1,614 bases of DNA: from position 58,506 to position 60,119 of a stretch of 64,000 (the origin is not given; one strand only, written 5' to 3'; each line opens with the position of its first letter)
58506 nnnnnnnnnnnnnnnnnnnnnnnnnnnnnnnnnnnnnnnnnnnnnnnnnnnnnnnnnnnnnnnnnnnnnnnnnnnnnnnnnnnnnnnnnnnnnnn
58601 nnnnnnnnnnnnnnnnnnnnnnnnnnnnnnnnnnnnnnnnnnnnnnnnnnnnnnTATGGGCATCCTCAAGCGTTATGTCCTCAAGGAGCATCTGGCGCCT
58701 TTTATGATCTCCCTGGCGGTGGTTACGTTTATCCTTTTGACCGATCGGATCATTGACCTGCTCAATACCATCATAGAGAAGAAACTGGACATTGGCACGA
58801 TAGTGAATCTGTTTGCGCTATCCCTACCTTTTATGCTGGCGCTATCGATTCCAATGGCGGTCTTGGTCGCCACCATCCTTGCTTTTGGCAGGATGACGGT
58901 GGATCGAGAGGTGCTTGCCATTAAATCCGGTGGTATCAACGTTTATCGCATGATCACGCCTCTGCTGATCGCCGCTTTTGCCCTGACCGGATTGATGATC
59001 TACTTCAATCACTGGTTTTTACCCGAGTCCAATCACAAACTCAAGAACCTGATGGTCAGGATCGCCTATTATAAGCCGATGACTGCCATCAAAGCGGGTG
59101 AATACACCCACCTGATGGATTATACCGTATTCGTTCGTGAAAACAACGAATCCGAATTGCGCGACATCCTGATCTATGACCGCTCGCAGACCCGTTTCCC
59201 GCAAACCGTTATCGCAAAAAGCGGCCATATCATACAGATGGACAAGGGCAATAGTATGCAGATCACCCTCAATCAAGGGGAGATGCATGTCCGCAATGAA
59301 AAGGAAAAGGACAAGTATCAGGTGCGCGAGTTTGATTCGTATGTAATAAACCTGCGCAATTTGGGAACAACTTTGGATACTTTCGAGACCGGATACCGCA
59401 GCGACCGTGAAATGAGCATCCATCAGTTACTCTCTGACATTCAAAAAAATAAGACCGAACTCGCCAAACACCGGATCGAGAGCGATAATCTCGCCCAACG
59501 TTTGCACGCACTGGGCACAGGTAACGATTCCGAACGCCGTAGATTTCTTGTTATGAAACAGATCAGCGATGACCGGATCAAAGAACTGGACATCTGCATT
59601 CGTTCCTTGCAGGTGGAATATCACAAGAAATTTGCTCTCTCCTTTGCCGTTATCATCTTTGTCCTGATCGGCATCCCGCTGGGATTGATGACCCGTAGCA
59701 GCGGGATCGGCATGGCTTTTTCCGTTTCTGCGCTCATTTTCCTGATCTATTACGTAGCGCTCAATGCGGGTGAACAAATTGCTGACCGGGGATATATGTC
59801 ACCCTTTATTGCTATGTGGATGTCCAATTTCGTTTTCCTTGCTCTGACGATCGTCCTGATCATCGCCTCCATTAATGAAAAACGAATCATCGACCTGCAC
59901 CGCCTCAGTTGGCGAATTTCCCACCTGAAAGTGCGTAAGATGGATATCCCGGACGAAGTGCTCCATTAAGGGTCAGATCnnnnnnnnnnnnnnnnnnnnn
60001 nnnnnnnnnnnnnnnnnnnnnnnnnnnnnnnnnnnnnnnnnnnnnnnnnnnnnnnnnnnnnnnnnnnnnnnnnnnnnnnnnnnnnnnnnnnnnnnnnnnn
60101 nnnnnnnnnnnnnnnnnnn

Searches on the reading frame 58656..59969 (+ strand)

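Call 90: search_protein_families(library=pfam, proteins=[window:58656-59969:+], max_evalue=0.00001)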
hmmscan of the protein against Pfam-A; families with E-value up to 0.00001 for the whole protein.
window:58656-59969:+ (437 aa): 1 family
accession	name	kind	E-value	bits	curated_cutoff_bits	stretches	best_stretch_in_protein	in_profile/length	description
PF03739.19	LptF_LptG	-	1.2e-84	284.8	27.9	1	6-402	1-351/353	Lipopolysaccharide export system permease LptF/LptG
